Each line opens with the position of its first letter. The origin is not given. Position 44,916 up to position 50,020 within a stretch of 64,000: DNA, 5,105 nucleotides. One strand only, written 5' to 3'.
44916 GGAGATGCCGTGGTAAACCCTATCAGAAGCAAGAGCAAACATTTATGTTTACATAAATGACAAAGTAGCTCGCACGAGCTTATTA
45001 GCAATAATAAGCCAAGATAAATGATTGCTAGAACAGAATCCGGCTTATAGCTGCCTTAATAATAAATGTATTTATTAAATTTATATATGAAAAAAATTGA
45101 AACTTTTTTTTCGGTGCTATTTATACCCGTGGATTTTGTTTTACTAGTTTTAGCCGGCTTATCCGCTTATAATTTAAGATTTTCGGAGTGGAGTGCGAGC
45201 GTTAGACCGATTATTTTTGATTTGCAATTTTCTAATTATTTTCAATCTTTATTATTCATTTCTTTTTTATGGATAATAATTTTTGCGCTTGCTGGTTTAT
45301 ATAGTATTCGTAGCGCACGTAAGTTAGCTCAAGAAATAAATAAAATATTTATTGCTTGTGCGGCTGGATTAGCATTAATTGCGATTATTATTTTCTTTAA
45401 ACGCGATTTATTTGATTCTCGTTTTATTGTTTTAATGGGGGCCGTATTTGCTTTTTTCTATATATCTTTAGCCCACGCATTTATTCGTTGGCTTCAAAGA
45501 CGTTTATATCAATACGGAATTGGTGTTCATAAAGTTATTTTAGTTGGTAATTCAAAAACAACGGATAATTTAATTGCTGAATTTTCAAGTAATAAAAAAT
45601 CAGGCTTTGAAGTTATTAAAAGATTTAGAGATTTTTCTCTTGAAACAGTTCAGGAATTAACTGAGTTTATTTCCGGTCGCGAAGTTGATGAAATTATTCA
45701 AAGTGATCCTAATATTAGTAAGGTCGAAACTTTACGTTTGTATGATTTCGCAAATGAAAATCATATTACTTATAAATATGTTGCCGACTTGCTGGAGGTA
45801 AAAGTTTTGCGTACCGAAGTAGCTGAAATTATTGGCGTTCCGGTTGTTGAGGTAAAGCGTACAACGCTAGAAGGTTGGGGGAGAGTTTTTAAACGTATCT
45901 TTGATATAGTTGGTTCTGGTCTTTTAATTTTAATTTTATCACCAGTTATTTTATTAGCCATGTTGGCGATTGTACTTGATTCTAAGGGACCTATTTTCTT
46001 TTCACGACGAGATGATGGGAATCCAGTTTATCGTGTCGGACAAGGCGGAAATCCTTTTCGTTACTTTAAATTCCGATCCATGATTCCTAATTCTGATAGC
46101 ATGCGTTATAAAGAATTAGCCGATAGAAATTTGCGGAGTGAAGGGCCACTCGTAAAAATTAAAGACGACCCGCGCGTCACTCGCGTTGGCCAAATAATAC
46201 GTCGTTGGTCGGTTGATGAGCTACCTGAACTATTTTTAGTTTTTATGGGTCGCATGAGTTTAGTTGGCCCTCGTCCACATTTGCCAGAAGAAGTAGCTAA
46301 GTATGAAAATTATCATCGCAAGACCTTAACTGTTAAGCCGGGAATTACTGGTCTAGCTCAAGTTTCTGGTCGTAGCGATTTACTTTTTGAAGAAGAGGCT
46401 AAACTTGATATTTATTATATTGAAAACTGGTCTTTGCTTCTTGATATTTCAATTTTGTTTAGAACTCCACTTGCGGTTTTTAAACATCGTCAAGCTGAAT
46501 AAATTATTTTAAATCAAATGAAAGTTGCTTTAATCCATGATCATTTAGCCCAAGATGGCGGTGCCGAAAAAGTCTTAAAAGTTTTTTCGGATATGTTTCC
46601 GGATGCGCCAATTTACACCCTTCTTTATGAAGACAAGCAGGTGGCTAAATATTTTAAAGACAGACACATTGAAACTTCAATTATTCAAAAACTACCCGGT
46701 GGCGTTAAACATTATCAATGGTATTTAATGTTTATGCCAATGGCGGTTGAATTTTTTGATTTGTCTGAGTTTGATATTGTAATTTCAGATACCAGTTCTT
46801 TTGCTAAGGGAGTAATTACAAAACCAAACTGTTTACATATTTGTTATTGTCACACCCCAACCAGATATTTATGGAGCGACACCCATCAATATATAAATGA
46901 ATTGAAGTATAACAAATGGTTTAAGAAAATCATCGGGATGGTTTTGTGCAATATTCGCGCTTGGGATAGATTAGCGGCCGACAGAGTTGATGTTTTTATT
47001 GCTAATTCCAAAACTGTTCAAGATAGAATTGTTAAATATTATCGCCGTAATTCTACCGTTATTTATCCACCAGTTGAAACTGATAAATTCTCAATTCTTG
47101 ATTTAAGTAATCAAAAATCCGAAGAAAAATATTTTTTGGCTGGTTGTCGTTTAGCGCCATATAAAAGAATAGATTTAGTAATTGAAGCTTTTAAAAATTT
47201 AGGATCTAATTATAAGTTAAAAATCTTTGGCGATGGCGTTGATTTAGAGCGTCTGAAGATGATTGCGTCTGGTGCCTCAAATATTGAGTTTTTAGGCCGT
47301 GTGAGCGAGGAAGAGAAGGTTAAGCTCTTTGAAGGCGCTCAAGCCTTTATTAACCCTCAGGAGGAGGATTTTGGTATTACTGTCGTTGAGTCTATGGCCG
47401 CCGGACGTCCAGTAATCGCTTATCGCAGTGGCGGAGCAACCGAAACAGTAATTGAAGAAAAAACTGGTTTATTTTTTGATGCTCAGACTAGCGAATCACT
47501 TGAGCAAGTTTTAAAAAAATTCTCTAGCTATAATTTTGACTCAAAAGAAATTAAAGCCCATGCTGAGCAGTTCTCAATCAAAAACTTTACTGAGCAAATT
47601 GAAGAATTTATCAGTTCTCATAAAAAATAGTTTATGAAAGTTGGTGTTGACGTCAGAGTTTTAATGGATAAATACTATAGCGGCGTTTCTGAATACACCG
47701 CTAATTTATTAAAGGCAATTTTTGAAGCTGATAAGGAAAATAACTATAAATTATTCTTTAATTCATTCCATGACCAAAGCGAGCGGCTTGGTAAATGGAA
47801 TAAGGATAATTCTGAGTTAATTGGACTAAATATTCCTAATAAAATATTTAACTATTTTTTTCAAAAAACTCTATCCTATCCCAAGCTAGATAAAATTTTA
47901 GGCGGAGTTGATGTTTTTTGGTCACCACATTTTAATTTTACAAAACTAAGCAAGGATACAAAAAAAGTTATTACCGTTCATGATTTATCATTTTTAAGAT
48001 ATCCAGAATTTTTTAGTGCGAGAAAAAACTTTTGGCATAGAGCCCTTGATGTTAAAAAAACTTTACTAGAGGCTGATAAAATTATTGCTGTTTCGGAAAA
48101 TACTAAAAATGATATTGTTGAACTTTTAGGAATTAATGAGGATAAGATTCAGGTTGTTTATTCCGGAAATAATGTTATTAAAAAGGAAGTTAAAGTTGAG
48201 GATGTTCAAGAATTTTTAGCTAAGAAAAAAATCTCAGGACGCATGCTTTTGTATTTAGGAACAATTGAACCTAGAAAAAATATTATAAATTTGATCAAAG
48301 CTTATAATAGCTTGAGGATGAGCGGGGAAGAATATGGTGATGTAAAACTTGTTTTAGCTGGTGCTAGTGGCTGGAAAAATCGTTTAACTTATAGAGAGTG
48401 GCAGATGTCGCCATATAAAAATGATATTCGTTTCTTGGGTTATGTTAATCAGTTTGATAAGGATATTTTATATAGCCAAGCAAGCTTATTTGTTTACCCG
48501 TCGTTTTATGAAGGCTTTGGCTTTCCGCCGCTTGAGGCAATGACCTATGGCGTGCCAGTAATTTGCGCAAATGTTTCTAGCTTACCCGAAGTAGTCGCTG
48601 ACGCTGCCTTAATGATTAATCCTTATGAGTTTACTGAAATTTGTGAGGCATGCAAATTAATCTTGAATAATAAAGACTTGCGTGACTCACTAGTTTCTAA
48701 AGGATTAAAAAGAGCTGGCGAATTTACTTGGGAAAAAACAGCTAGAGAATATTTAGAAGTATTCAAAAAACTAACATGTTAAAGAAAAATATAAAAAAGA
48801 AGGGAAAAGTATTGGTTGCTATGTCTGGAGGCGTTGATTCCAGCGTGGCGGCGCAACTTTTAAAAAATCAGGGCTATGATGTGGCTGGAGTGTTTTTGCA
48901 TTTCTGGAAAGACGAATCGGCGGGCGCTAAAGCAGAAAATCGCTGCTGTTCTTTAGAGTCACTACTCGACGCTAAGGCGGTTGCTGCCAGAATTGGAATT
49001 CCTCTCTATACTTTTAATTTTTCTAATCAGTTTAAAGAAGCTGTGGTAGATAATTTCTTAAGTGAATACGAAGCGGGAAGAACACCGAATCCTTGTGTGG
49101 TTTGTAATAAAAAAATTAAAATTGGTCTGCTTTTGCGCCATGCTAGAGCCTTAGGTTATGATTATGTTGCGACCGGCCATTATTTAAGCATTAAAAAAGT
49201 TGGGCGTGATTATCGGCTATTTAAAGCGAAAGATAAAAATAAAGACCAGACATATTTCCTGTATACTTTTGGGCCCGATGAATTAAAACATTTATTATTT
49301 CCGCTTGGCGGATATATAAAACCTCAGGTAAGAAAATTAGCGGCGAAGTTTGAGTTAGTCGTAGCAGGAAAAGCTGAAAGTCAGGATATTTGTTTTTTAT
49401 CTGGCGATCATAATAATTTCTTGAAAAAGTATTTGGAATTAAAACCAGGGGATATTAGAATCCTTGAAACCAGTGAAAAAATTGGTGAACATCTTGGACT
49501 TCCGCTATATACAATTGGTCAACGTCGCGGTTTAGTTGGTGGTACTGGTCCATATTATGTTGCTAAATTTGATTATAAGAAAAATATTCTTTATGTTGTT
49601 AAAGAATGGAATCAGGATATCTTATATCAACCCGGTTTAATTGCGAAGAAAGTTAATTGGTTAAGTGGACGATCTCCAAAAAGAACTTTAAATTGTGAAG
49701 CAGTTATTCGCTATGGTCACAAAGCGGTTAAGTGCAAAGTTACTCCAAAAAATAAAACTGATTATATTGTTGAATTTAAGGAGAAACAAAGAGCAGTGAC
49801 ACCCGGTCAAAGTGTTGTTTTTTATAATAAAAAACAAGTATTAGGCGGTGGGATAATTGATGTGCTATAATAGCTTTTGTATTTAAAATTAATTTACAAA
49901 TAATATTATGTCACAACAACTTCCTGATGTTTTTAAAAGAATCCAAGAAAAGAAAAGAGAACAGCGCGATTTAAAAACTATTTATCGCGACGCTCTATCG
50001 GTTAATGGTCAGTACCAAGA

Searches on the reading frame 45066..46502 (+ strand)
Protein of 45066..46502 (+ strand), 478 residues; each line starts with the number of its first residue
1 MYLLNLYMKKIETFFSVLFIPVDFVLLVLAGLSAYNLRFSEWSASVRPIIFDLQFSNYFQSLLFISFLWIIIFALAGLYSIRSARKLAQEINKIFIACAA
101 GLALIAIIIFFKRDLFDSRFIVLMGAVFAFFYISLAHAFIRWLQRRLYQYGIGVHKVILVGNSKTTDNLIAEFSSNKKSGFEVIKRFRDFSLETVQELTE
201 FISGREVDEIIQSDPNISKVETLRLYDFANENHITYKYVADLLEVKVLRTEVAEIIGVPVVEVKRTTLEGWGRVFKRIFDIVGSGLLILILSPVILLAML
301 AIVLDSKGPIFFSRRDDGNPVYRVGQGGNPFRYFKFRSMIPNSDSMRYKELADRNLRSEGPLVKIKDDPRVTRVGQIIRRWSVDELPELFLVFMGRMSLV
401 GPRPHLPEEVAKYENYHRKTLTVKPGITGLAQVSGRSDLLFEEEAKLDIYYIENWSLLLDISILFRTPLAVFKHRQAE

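Call 20: search_protein_families(library=pfam, proteins=[window:45066-46502:+], max_evalue=0.00001)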
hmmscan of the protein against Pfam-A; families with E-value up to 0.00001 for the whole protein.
window:45066-46502:+ (478 aa): 2 families
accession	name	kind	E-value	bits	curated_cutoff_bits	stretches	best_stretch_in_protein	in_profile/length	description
PF02397.22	Bac_transf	-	8.4e-60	201.8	27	1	276-473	1-179/179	Bacterial sugar transferase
PF13727.12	CoA_binding_3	-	6.1e-10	39.8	25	1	75-198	2-121/175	CoA-binding domain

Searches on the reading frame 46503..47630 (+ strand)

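Call 20: search_protein_families(library=pfam, proteins=[window:46503-47630:+], max_evalue=0.00001)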
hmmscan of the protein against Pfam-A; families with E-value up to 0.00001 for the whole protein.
window:46503-47630:+ (375 aa): 3 families
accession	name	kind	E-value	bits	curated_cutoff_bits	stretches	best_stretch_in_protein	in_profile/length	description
PF00534.26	Glycos_transf_1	-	5.1e-29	101.4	26.4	1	203-344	10-159/172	Glycosyl transferases group 1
PF13692.12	Glyco_trans_1_4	-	2e-21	77.2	27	1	211-337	4-136/142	Glycosyl transferases group 1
PF13439.12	Glyco_transf_4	-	4.6e-10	40.2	28.5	1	57-195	40-170/170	Glycosyltransferase Family 4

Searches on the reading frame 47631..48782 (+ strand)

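Call 20: search_protein_families(library=pfam, proteins=[window:47631-48782:+], max_evalue=0.00001)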
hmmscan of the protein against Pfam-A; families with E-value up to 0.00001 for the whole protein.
window:47631-48782:+ (383 aa): 4 families
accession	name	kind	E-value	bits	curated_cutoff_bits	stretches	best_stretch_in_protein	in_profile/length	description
PF00534.26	Glycos_transf_1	-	3.5e-33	115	26.4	1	203-360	15-171/172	Glycosyl transferases group 1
PF13692.12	Glyco_trans_1_4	-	8.7e-24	84.8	27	1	205-347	3-142/142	Glycosyl transferases group 1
PF13439.12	Glyco_transf_4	-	5e-11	43.3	28.5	1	81-179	59-165/170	Glycosyltransferase Family 4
PF20706.3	GT4-conflict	-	1.6e-09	37.7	26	1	203-324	197-322/385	Family 4 Glycosyltransferase in conflict systems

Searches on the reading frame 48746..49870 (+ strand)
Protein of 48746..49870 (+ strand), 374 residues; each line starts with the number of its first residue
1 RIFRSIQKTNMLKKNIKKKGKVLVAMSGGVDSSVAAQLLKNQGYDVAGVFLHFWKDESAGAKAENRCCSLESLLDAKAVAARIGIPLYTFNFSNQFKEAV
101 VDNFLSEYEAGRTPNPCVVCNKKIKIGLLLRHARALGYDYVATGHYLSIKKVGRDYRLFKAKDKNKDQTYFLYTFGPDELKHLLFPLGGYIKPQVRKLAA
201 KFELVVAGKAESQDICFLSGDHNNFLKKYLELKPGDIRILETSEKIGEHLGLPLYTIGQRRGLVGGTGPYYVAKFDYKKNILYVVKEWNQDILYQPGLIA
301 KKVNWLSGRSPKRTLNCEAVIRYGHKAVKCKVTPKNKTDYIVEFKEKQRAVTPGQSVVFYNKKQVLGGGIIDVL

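Call 20: search_protein_families(library=pfam, proteins=[window:48746-49870:+], max_evalue=0.00001)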
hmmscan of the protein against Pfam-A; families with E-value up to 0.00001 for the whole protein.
window:48746-49870:+ (374 aa): 4 families
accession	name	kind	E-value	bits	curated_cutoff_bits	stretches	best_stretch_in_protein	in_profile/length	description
PF03054.22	tRNA_Me_trans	-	6.8e-76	254.9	20.6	1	21-219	2-201/202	tRNA methyl transferase HUP domain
PF20258.4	tRNA_Me_trans_C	-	1.6e-22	80.1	20.6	1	297-371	3-77/77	Aminomethyltransferase beta-barrel domain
PF20259.3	tRNA_Me_trans_M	-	1.7e-18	66.4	27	1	224-285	2-65/66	tRNA methyl transferase PRC-barrel domain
PF02568.20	ThiI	-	1.6e-06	28.3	20.5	1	19-120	3-92/197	Thiamine biosynthesis protein (ThiI)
